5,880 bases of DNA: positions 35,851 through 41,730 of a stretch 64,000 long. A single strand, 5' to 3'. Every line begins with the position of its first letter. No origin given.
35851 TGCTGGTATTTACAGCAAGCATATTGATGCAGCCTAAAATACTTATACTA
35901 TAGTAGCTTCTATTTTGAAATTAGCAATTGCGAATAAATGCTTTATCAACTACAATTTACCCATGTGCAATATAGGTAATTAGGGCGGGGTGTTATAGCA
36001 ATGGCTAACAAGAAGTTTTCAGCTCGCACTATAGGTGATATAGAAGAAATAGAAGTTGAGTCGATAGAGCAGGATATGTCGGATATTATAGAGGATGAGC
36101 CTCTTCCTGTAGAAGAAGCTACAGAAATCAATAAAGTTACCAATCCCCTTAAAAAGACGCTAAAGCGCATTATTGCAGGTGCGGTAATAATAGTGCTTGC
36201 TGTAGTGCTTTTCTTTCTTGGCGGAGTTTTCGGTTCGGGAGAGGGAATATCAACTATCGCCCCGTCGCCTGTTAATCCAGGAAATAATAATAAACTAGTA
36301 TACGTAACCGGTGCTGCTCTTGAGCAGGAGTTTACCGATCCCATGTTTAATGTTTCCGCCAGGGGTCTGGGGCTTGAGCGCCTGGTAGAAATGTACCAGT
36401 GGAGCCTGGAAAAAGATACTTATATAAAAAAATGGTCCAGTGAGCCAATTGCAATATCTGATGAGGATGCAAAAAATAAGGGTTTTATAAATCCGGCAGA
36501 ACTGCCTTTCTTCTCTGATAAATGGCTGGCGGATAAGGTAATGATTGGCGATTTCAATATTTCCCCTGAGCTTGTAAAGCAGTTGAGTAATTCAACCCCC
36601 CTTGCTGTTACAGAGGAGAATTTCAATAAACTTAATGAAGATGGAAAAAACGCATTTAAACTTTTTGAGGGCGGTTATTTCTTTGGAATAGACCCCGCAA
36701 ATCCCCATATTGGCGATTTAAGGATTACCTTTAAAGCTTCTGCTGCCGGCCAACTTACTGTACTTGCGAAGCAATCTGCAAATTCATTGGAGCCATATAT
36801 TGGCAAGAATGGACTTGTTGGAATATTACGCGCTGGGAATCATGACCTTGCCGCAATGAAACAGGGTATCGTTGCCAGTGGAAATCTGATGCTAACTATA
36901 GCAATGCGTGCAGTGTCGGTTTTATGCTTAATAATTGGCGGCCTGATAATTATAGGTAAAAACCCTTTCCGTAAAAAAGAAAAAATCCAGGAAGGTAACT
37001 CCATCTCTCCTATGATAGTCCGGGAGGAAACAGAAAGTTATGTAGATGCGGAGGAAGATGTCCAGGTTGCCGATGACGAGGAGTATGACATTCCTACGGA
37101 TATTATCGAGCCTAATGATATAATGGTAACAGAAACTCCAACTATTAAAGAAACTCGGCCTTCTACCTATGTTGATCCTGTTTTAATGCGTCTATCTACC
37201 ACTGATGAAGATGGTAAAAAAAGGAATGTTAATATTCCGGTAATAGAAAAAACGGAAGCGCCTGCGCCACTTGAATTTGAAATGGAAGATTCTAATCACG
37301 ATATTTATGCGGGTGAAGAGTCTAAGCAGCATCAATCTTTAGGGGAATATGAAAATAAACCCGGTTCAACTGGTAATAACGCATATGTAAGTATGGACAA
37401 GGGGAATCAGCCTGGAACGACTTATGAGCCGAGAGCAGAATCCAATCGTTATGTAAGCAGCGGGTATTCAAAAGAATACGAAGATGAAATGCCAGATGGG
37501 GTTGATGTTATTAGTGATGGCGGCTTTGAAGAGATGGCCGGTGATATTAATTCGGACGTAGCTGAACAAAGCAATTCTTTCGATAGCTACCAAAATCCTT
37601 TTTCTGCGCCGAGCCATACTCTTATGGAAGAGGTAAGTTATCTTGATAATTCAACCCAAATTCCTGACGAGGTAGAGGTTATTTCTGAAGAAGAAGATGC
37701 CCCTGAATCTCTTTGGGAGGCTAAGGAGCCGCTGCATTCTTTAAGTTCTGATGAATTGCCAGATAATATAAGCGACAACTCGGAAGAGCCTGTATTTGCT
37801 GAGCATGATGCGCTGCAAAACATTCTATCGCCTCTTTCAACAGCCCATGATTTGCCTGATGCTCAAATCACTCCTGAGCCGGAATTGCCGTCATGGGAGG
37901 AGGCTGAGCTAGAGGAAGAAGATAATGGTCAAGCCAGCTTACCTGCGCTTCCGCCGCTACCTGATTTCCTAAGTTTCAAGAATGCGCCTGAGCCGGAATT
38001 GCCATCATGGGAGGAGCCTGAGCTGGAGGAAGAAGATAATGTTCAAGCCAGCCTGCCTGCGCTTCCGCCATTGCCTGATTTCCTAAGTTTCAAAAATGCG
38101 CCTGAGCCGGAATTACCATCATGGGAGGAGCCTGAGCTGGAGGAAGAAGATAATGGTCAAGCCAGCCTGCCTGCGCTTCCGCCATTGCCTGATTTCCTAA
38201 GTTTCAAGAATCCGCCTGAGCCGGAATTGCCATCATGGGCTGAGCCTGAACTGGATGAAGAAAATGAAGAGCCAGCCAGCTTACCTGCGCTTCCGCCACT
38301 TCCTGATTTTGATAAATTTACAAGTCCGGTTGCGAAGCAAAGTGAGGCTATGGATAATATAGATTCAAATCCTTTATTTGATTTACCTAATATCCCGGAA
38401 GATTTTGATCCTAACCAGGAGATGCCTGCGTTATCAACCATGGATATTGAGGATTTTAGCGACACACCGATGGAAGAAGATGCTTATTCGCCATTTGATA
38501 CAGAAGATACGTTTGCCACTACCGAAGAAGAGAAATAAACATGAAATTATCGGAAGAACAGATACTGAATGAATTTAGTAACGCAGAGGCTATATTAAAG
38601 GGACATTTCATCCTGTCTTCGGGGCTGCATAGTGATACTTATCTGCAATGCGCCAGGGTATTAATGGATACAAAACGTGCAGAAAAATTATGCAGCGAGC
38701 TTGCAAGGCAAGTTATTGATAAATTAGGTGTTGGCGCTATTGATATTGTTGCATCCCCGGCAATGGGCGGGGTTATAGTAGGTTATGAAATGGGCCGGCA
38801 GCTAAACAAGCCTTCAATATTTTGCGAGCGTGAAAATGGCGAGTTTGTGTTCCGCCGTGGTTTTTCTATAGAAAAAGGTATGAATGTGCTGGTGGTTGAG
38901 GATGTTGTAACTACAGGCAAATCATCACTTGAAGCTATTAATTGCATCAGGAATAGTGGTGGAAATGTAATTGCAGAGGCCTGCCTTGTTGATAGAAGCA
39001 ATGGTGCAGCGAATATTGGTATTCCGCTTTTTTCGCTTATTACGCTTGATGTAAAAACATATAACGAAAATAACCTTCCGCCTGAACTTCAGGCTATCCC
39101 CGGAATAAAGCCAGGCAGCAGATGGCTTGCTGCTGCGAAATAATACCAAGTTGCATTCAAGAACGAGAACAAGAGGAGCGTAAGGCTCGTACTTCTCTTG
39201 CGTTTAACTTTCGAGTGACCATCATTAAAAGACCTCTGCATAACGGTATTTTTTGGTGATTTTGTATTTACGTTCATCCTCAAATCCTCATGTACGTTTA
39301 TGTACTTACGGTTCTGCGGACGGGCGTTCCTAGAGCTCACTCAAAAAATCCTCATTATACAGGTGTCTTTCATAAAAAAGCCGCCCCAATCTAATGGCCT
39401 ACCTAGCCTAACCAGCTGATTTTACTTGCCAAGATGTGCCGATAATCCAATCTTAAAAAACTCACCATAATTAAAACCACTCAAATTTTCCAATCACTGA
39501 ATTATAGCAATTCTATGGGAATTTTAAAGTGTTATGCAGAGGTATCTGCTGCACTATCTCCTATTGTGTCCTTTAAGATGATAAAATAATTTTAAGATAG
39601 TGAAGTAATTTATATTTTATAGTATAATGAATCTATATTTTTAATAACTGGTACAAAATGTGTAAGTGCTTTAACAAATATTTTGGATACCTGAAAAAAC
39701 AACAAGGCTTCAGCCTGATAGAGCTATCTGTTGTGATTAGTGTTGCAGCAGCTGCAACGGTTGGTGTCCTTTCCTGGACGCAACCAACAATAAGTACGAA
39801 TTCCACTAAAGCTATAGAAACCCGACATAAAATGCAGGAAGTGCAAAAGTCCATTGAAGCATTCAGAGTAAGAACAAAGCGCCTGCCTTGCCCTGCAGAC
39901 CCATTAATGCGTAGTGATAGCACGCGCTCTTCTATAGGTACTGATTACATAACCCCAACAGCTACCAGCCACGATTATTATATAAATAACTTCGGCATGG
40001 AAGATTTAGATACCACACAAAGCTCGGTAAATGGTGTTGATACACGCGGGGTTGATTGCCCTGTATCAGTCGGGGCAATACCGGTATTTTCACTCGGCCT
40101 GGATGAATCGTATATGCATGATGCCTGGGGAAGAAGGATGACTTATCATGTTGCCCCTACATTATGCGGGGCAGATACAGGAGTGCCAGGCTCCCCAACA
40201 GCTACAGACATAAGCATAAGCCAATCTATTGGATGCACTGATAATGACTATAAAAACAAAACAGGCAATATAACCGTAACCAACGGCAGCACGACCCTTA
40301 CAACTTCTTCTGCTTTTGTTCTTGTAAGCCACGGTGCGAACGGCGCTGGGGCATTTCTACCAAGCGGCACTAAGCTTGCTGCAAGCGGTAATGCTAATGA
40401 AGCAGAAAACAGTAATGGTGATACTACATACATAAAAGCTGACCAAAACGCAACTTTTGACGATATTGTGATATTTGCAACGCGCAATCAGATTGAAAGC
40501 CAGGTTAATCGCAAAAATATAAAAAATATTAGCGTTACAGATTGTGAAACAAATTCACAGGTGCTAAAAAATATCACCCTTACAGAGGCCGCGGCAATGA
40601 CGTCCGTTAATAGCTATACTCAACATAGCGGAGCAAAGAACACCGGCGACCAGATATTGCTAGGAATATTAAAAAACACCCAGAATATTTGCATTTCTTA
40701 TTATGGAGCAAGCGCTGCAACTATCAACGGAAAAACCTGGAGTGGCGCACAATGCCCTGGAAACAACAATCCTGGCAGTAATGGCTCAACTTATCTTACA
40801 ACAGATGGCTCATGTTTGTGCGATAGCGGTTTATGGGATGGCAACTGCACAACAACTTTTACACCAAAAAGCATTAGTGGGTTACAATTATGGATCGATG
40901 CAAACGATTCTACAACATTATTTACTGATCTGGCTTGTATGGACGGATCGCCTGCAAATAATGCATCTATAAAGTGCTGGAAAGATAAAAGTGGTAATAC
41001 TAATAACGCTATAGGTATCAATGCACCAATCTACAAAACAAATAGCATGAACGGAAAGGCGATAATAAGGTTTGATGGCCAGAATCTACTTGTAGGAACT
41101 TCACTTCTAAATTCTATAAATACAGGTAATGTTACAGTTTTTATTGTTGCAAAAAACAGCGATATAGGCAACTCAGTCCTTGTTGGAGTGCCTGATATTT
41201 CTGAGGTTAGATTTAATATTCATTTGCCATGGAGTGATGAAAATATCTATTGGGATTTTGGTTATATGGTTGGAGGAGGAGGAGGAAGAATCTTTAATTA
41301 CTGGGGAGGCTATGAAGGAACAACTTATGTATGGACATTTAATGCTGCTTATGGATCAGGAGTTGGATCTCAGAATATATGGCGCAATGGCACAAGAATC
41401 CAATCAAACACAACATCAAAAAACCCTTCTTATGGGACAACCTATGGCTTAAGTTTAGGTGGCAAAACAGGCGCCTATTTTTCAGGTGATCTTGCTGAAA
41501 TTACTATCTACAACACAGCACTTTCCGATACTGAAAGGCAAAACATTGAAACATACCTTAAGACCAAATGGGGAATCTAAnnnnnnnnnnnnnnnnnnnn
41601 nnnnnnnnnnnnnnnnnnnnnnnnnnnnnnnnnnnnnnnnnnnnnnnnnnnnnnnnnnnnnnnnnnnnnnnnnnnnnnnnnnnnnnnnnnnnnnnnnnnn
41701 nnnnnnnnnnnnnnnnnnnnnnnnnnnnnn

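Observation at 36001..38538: TMEM43/DUF1625-like membrane protein with a long acidic tail carrying four repeats rich in eukaryote-like short linear motifs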

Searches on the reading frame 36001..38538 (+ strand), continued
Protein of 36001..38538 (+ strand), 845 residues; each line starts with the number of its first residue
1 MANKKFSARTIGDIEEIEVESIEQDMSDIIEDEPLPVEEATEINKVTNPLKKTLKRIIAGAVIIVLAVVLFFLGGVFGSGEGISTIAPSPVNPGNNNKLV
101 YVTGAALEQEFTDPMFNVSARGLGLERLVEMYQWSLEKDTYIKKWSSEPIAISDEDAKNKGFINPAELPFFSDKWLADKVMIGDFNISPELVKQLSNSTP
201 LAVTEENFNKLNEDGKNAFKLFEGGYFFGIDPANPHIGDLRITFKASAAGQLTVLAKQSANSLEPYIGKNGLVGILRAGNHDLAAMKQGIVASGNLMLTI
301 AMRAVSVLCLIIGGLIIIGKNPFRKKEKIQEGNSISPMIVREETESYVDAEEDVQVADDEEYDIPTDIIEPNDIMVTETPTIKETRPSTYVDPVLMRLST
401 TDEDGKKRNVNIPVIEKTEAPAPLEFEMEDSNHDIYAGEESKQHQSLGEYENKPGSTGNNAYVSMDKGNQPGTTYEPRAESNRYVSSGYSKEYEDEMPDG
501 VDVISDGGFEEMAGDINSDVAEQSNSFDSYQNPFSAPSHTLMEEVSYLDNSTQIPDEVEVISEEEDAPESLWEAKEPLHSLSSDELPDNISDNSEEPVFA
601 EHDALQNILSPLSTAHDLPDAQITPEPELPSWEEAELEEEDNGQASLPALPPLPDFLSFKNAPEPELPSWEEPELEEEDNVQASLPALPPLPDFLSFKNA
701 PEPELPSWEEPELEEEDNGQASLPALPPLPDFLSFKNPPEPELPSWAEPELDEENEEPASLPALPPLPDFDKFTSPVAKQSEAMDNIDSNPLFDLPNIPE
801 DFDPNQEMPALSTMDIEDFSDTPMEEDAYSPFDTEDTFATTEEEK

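Call 82: list_cluster_members(proteins=[P0009, P0014, P0015, P0016, P0018, P0020, P0021, P0023, P0025, P0031])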
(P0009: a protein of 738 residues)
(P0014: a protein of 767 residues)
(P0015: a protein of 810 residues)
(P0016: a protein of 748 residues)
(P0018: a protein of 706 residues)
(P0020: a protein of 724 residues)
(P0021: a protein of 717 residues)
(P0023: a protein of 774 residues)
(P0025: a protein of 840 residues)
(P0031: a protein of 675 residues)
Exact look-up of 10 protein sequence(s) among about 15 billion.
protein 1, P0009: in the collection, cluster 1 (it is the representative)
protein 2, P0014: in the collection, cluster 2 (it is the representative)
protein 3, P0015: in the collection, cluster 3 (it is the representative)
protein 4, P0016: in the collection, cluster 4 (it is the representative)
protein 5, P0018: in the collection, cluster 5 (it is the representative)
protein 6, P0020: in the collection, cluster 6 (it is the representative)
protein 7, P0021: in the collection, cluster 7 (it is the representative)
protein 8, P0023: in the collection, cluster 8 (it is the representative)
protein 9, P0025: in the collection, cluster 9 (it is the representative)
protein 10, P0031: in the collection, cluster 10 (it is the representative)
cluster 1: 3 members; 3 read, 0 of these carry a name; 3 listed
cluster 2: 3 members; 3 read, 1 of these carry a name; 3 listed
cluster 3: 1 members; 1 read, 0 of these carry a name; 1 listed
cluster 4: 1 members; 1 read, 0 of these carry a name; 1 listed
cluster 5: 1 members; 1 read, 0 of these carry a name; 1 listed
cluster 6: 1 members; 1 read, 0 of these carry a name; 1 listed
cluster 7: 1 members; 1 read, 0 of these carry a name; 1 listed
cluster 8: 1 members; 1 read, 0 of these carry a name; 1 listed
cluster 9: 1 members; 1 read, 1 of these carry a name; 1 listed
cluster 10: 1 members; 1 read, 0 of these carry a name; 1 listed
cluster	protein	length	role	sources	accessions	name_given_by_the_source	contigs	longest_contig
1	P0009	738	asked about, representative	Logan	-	-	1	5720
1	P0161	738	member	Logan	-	-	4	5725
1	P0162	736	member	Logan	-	-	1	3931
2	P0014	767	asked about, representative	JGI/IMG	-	-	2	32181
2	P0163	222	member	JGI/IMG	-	hypothetical protein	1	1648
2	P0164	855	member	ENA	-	-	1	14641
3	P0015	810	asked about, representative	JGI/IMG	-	-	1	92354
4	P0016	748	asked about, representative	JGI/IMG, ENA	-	-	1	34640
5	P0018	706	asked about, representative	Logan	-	-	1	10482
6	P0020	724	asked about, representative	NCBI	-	-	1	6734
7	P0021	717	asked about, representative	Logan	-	-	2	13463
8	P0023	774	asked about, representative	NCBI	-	-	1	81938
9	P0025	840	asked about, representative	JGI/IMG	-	hypothetical protein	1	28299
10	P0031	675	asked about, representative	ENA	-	-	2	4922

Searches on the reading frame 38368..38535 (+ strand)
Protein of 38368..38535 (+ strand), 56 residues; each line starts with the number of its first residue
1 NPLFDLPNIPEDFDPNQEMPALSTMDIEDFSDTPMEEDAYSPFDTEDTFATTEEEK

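Call 50: find_homologous_proteins(query=A4, max_evalue=0.01)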
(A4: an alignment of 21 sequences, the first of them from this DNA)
Query A4 (21 sequences) (56 aa, profile of the alignment): 1 proteins with E <= 0.01 among 808 candidates.
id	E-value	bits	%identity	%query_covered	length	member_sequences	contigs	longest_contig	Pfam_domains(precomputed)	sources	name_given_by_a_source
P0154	6.2e-10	57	69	29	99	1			-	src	-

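Call 66: search_solved_structures(query=A4, max_evalue=10, show_alignments=3)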
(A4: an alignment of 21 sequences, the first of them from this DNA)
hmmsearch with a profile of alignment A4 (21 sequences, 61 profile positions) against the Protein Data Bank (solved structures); distinct sequences matched with E-value up to 10: 0.

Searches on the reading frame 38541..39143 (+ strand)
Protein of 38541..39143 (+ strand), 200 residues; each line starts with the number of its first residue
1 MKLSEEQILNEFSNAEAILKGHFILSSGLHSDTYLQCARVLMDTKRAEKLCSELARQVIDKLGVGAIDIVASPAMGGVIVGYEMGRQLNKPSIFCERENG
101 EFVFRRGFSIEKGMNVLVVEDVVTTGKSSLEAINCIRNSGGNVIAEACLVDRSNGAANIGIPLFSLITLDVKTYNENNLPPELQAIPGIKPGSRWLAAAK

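Call 3: search_protein_families(library=pfam, proteins=[window:38541-39143:+], max_evalue=0.01)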
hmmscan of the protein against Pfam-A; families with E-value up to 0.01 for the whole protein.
window:38541-39143:+ (200 aa): 1 family
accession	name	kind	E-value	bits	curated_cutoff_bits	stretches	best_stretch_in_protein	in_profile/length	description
PF00156.33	Pribosyltran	-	1.7e-12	47.4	26.3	1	43-173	7-145/158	Phosphoribosyl transferase domain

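Call 76: search_protein_families(library=ncbifam, proteins=[window:38541-39143:+], max_evalue=0.00001)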
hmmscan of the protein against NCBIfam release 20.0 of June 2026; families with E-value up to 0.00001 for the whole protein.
window:38541-39143:+ (200 aa): 10 families
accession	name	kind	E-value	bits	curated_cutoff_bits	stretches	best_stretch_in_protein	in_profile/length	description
TIGR01367.1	pyrE_Therm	equivalog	2.6e-68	229.3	150.25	1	8-194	2-187/187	orotate phosphoribosyltransferase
TIGR00336.1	pyrE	equivalog_domain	1.6e-18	67.1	106.8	1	14-168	5-169/173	orotate phosphoribosyltransferase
NF001729.0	PRK00455.1-3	equivalog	4.1e-13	49.2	245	1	20-144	31-157/231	orotate phosphoribosyltransferase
NF002620.0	PRK02277.1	subfamily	2.5e-10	40.4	115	1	96-169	124-197/201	orotate phosphoribosyltransferase-like protein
NF045507.1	transregGfcR_Halo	equivalog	1.9e-09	37.3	300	1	102-169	142-209/215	transcriptional regulator GfcR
NF010382.0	PRK13809.1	equivalog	6.2e-08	32.3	208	1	112-168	117-177/210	orotate phosphoribosyltransferase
NF004034.0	PRK05500.1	equivalog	3.2e-07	29.3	656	1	11-156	293-436/478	bifunctional orotidine-5'-phosphate decarboxylase/orotate phosphoribosyltransferase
NF009211.0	PRK12560.1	equivalog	1.2e-06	28.4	188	1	109-172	110-179/187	adenine phosphoribosyltransferase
NF040646.1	HPT_Archaea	equivalog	1.7e-06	27.8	200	0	109-172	110-177/184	hypoxanthine/guanine phosphoribosyltransferase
NF002635.0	PRK02304.1-4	subfamily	2.1e-06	27.4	146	0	109-173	111-178/188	adenine phosphoribosyltransferase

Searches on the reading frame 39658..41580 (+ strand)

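Call 3: search_protein_families(library=pfam, proteins=[window:39658-41580:+], max_evalue=0.01)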
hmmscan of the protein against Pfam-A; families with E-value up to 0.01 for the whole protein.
window:39658-41580:+ (640 aa): 2 families
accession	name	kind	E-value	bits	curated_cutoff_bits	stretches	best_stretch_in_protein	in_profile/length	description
PF13385.13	Laminin_G_3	-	3.8e-07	30.8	27.6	1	515-626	42-149/151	Concanavalin A-like lectin/glucanases superfamily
PF07963.17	N_methyl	-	0.00011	22.1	21.2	1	13-37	2-26/27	Prokaryotic N-terminal methylation motif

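Call 4: search_protein_families(library=ncbifam, proteins=[window:39658-41580:+], max_evalue=0.01)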
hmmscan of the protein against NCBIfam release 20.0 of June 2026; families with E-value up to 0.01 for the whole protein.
window:39658-41580:+ (640 aa): 2 families
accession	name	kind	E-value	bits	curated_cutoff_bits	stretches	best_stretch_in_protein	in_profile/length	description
TIGR02532.1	IV_pilin_GFxxxE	domain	0.00018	21.2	16.3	1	15-37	1-23/24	prepilin-type N-terminal cleavage/methylation domain-containing protein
NF007800.0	PRK10506.1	equivalog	0.0068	16.2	158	0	12-43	5-37/163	prepilin peptidase-dependent protein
